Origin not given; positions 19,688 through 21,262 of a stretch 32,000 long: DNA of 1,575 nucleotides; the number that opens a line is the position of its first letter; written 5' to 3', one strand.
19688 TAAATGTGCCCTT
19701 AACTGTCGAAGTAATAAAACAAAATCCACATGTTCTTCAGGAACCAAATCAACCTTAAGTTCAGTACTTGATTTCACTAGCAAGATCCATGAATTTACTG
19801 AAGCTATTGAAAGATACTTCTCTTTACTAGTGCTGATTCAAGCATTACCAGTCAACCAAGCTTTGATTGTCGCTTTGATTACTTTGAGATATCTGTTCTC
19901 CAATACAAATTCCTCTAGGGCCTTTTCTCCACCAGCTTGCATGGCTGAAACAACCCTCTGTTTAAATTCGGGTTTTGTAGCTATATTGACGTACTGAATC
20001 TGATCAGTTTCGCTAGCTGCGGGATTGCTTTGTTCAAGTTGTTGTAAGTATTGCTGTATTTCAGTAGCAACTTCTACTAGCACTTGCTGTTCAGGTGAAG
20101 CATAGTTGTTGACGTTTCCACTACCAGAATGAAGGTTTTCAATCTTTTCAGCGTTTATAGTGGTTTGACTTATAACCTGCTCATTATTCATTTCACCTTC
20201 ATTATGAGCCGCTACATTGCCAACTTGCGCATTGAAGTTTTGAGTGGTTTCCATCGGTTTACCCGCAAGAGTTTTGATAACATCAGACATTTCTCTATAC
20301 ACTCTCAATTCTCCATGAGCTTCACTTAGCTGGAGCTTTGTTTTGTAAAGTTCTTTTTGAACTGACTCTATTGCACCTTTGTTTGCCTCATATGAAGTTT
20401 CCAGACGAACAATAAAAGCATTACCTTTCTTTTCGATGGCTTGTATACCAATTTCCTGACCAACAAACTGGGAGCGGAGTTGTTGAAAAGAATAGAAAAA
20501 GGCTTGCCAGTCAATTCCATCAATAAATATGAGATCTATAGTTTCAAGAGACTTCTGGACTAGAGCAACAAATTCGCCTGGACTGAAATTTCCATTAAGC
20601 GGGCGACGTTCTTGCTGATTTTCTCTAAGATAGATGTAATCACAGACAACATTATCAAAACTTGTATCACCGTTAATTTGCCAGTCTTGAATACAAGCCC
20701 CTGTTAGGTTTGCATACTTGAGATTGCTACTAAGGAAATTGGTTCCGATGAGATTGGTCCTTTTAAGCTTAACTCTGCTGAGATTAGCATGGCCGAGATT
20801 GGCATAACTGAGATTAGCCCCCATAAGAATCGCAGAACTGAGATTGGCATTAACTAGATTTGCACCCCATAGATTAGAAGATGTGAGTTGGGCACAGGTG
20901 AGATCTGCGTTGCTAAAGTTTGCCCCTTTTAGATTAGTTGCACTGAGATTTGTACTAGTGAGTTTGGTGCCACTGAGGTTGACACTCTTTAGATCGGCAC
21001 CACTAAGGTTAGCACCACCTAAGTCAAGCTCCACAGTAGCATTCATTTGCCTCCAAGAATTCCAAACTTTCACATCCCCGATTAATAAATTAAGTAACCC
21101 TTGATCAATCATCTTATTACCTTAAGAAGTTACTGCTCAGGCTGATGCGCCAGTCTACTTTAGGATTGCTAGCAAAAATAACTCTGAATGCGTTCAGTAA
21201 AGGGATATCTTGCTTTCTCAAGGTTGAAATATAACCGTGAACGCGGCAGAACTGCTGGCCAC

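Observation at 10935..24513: NACHT-pentapeptide STAND NTPase embedded among four paralogous pentapeptide-repeat proteins: candidate undescribed plasmid-borne conflict/immunity island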

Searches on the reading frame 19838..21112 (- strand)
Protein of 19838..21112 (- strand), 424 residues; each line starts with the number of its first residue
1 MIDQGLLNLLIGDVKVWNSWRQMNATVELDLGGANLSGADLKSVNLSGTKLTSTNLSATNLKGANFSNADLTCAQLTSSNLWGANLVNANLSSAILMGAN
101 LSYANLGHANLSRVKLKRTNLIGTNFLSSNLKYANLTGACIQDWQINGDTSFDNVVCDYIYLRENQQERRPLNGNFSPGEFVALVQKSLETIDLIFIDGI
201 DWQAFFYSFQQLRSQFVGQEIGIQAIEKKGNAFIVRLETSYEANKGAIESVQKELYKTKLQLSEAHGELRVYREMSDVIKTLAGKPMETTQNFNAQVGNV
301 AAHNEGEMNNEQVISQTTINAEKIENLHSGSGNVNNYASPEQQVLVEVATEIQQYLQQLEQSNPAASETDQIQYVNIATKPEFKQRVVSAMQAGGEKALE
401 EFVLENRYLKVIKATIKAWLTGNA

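Call 4: search_protein_families(library=pfam, proteins=[window:19838-21112:-], max_evalue=0.01)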
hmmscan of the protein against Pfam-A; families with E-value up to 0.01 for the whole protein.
window:19838-21112:- (424 aa): 4 families
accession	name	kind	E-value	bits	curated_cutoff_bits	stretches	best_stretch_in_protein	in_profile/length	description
PF00805.28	Pentapeptide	-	6.4e-29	99.6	20.2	4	74-113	1-40/40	Pentapeptide repeats (8 copies)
PF13599.13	Pentapeptide_4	-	2e-14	53.8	38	2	76-139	8-71/78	Pentapeptide repeat region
PF13576.12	Pentapeptide_3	-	1.9e-06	28.4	27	0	113-155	3-47/48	Pentapeptide repeats (9 copies)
PF25296.1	Decapeptide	-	0.0062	16.8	45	0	37-82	13-58/74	Decapeptide repeat region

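Call 5: search_protein_families(library=padloc, proteins=[window:19838-21112:-], max_evalue=0.01)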
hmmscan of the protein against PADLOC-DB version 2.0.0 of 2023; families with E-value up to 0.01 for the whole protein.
window:19838-21112:- (424 aa): 0 families

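Call 7: search_protein_families(library=ncbifam, proteins=[window:19838-21112:-], max_evalue=0.01)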
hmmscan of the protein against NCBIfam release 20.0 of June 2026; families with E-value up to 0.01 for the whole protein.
window:19838-21112:- (424 aa): 17 families
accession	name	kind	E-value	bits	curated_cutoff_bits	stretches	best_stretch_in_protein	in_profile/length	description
NF052603.1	penta_Alr5209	equivalog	7.9e-27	93.6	125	2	65-153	14-102/113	Alr5209 family pentapeptide repeat protein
NF047416.1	penta_HetL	equivalog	9.1e-20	71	260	1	31-146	45-160/218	heterocyst differentiation pentapeptide repeat protein HetL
NF011744.0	PRK15197.1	equivalog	2.2e-17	63.2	274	2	67-142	177-252/291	SPI-2 type III secretion system effector PipB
NF011743.0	PRK15196.1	equivalog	1.5e-14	53.6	354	1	31-148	154-276/350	type III secretion system effector PipB2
NF000056.3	penta_rpt_QnrS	exception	6.7e-11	42.3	460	1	30-141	53-164/218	QnrS family quinolone resistance pentapeptide repeat protein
NF012152.0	penta_rpt_QnrC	exception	4.1e-09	36.7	500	1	35-131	12-104/221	QnrC family quinolone resistance pentapeptide repeat protein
NF011904.1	PRK15377.1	subfamily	1.3e-08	33.7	500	1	24-143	9-132/606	type III secretion system effector HECT-type E3 ubiquitin transferase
NF000071.4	penta_rpt_QnrA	exception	1.4e-08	34.8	450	1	33-145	56-203/218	QnrA family quinolone resistance pentapeptide repeat protein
NF033086.2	penta_rpt_Qnr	equivalog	2.1e-08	34.1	240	1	61-145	113-197/211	Qnr family pentapeptide repeat protein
NF000349.1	mfpA_AE000516.2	equivalog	3.5e-08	33.5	360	1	28-99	86-157/183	pentapeptide repeat protein MfpA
NF000421.1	penta_rpt_QnrVC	exception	1.7e-07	31.4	460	1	30-140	53-168/218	QnrVC family quinolone resistance pentapeptide repeat protein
NF012151.0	penta_rpt_QnrAS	exception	8.7e-07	29.2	490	1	33-139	56-162/218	QnrAS family quinolone resistance pentapeptide repeat protein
NF000420.1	penta_rpt_QnrB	exception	4.1e-06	26.9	460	0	91-146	111-168/214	QnrB family quinolone resistance pentapeptide repeat protein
NF038182.1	penta_rpt_SmQnr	exception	4.7e-06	26.6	460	1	32-87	143-198/215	SmQnr family pentapeptide repeat protein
NF000139.2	penta_rpt_QnrD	exception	9.7e-05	22.4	425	1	35-159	50-171/214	QnrD family quinolone resistance pentapeptide repeat protein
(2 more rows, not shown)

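Call 76: find_encoding_contigs(protein=window:19838-21112:-, flank=10000, max_places=4)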
Protein window:19838-21112:- (424 aa): 7 contigs read that carry it; 3 places shown.
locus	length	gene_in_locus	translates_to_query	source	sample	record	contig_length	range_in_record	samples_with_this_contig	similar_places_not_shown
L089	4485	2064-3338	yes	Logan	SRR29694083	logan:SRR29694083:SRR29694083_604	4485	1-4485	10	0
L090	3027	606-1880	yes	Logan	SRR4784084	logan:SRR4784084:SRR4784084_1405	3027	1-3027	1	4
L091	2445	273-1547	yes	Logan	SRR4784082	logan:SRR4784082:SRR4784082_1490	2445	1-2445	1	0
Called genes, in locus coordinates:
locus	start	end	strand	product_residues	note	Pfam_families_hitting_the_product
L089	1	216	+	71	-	?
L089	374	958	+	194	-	-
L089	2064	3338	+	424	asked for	PF00805:Pentapeptide (weak), PF13576:Pentapeptide_3 (faint), PF13599:Pentapeptide_4 (weak), PF00805:Pentapeptide, PF13599:Pentapeptide_4 (weak), PF00805:Pentapeptide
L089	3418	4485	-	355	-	?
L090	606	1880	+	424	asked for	PF00805:Pentapeptide (weak), PF13576:Pentapeptide_3 (faint), PF13599:Pentapeptide_4 (weak), PF00805:Pentapeptide, PF13599:Pentapeptide_4 (weak), PF00805:Pentapeptide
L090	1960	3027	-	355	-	?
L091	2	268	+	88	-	?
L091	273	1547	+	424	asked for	PF00805:Pentapeptide (weak), PF13576:Pentapeptide_3 (faint), PF13599:Pentapeptide_4 (weak), PF00805:Pentapeptide, PF13599:Pentapeptide_4 (weak), PF00805:Pentapeptide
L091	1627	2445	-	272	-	?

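Call 96: predict_structure(alignment_id=A6)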
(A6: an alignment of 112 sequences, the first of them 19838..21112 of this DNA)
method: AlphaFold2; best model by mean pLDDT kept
length: 424 residues; sequences in the alignment: 112
mean_pLDDT: 83.8   pTM: 0.64
mean pLDDT of the five models: 83.8, 81.9, 81.9, 81.6, 81.5
residues with pLDDT >= 90: 269; 70-90: 74; 50-70: 27; < 50: 54
segments of 3 or more residues with pLDDT < 50: 286-337
pLDDT, mean of each block of 10 residues (from residue 1): 94 98 97 98 98 98 98 98 98 98 98 98 97 97 93 95 76 87 92 94 95 94 94 95 92 96 76 62 51 30 32 36 39 47 81 87 92 91 89 82 72 89 68
secondary structure, 60 per line:
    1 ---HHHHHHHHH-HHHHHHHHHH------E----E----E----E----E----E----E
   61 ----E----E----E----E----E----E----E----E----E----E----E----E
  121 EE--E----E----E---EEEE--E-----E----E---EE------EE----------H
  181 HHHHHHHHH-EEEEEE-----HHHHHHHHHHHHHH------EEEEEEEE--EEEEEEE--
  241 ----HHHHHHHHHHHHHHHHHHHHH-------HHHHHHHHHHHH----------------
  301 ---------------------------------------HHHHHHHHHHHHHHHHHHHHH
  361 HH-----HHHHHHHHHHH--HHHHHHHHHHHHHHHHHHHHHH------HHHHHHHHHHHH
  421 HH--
elements in order: H4-12 H14-23 E120-122 E139-142 H180-189 E191-196 H202-215 E222-229 E232-238 H245-265 H273-284 H340-362 H368-378 H381-402 H409-422

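Call 108: fold_search(model_id=the predicted structure, library=pdb)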
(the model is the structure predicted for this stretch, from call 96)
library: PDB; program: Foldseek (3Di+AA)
matches with E <= 10: 894; with E <= 0.001: 55
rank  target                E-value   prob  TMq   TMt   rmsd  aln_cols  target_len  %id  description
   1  4yei_A                4.4e-11  1.00  0.21  0.39   9.5       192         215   29  Beta1mut synthetic solenoid protein (released 2016-03-09)
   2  5dqa_A                1.0e-10  1.00  0.25  0.47   7.4       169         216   29  t3284 loop variant of beta1 (released 2016-08-31)
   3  2j8k                  1.4e-10  1.00  0.25  0.57   7.6       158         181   35  Structure of the fusion of NP275 and NP276, pentapeptide repeat proteins from Nostoc punctiforme (released 2006-12-07)
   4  5dqa_C                1.6e-10  1.00  0.21  0.40  10.1       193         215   26  t3284 loop variant of beta1 (released 2016-08-31)
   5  4ycq                  4.1e-10  1.00  0.25  0.56   6.2       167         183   32  Beta1 synthetic solenoid protein (released 2016-03-09)
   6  4yc5                  6.9e-10  1.00  0.18  0.32   9.9       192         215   28  Beta1 synthetic solenoid protein (released 2016-03-09)
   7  5dns_A                1.6e-09  1.00  0.18  0.31  10.1       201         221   28  t1428 loop variant in P3221 (released 2016-09-28)
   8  3du1                  1.6e-09  1.00  0.12  0.19  13.5       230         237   23  The 2.0 Angstrom Resolution Crystal Structure of HetL, a Pentapeptide Repeat Protein involved in Heterocyst Differentiat (released 2008-11-11)
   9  5di5                  1.8e-09  1.00  0.19  0.39   9.7       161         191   35  beta1 t801 loop variant in P3221 (released 2016-08-31)
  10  5dn0                  4.2e-09  1.00  0.13  0.20  11.8       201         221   25  t1555 loop variant (released 2016-08-31)
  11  4yfo                  5.2e-09  1.00  0.25  0.44   7.8       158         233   35  beta1_ex1 (released 2016-03-16)
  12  5dns_B                1.2e-08  1.00  0.21  0.39   7.9       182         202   31  t1428 loop variant in P3221 (released 2016-09-28)
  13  2xtx_A                5.7e-08  1.00  0.18  0.34  10.4       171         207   19  Structure of QnrB1 (M102R-Trypsin Treated), a plasmid-mediated fluoroquinolone resistance protein (released 2010-10-20)
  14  5dra                  6.7e-08  1.00  0.17  0.33  10.2       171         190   29  t3284 loop variant of beta1 (released 2016-08-31)
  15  2xtx_B                1.4e-07  1.00  0.17  0.31  10.3       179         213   18  Structure of QnrB1 (M102R-Trypsin Treated), a plasmid-mediated fluoroquinolone resistance protein (released 2010-10-20)
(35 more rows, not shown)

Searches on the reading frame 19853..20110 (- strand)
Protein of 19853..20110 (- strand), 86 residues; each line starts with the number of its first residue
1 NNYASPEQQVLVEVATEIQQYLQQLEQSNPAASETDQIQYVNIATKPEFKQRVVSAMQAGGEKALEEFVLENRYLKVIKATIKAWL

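Call 99: search_solved_structures(query=A9, max_evalue=1)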
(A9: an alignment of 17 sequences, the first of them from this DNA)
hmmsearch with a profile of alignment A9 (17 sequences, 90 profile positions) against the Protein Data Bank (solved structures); distinct sequences matched with E-value up to 1: 3.
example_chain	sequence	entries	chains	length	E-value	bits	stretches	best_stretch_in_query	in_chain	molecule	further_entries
4rv1_A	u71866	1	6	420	6.9e-05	26.4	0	55-85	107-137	Engineered Protein OR497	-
4hxt_A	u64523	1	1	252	0.004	20.7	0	55-85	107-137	De Novo Protein OR329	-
2m2e_A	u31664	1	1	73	0.11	16.1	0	15-38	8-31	DnaJ homolog subfamily C member 2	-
